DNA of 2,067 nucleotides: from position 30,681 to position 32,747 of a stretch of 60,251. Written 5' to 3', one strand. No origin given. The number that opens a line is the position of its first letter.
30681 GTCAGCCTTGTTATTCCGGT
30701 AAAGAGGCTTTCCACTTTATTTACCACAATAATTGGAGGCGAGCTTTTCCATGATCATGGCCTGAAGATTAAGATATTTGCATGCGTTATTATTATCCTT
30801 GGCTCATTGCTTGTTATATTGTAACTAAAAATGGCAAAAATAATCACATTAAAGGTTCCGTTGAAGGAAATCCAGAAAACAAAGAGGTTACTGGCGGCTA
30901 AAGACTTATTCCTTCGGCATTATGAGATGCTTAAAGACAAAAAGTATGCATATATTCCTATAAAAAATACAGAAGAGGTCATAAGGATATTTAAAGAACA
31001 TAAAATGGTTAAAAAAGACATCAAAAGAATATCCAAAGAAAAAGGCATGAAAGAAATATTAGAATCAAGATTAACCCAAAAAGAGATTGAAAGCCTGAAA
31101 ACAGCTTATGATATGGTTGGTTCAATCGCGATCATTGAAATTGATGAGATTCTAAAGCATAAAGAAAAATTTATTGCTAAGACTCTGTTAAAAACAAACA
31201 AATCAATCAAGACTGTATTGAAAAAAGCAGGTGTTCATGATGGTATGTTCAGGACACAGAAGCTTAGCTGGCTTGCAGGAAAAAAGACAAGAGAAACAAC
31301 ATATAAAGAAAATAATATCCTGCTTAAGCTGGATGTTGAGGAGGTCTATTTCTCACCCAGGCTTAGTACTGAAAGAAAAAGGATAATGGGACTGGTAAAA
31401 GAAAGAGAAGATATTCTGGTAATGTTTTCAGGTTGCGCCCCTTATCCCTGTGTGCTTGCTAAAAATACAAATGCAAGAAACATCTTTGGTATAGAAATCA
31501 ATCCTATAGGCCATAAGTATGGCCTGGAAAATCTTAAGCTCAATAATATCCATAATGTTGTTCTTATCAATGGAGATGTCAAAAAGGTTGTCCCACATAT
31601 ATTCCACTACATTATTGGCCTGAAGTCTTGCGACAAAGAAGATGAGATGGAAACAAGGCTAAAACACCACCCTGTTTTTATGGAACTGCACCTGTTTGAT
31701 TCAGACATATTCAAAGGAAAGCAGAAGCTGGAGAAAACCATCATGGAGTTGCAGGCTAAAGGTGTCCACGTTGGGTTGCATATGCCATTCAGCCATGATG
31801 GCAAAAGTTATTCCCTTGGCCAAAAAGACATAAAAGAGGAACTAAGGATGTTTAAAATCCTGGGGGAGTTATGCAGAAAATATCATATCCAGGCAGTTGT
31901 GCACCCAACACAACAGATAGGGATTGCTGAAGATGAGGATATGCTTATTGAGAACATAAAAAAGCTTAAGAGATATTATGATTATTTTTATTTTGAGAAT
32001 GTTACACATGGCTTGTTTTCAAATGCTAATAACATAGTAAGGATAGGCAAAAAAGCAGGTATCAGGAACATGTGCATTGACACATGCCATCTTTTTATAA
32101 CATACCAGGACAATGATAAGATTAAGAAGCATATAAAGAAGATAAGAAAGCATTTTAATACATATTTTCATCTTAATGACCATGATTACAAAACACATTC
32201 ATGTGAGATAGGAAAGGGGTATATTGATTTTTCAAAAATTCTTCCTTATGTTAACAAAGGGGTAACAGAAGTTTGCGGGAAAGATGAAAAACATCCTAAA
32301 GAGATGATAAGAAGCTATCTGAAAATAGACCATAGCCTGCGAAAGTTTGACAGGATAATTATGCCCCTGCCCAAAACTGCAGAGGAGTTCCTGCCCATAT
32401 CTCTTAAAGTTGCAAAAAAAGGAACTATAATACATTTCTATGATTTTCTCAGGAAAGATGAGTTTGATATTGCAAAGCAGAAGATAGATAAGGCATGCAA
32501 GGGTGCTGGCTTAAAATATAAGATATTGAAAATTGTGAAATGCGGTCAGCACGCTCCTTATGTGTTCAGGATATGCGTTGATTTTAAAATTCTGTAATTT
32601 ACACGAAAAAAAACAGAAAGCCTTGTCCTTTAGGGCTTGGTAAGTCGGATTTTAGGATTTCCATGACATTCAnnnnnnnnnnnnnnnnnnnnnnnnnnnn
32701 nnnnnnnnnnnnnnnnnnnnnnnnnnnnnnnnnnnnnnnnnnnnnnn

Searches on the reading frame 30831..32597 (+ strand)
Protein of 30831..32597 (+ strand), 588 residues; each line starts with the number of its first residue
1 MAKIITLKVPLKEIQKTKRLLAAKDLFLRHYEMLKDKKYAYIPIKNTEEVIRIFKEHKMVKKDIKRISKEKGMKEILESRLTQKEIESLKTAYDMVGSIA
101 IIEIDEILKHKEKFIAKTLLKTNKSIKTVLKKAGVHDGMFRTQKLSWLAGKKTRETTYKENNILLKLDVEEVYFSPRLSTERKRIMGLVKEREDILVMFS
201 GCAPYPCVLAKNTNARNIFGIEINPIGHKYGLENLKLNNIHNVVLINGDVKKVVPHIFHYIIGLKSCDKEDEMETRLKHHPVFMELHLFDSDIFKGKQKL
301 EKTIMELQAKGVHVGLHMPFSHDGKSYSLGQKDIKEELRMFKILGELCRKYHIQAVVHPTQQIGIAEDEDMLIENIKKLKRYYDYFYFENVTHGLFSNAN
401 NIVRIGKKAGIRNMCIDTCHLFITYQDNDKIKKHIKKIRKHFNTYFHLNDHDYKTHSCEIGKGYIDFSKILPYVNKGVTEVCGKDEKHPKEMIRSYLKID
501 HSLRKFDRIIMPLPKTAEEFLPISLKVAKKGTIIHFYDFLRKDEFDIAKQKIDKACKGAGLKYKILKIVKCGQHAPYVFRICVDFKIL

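Call 69: search_protein_families(library=pfam, proteins=[window:30831-32597:+], max_evalue=0.00001)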
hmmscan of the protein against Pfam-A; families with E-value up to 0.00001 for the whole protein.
window:30831-32597:+ (588 aa): 4 families
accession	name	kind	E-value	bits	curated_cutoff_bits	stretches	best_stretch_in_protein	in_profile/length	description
PF02475.24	TRM5-TYW2_MTfase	-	8.7e-36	123.8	28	2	156-256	1-102/164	TRM5/TYW2 methyltransferase domain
PF25133.1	TYW2_N_2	-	5.6e-18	65.3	27.7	1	73-153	1-79/79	TYW2 N-terminal domain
PF01261.30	AP_endonuc_2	-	6.7e-11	42.8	31.1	1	300-472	30-214/249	Xylose isomerase-like TIM barrel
PF18093.7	Trm5_N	-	3.8e-07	30.2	22.7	1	7-47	2-42/47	tRNA methyltransferase 5 N-terminal domain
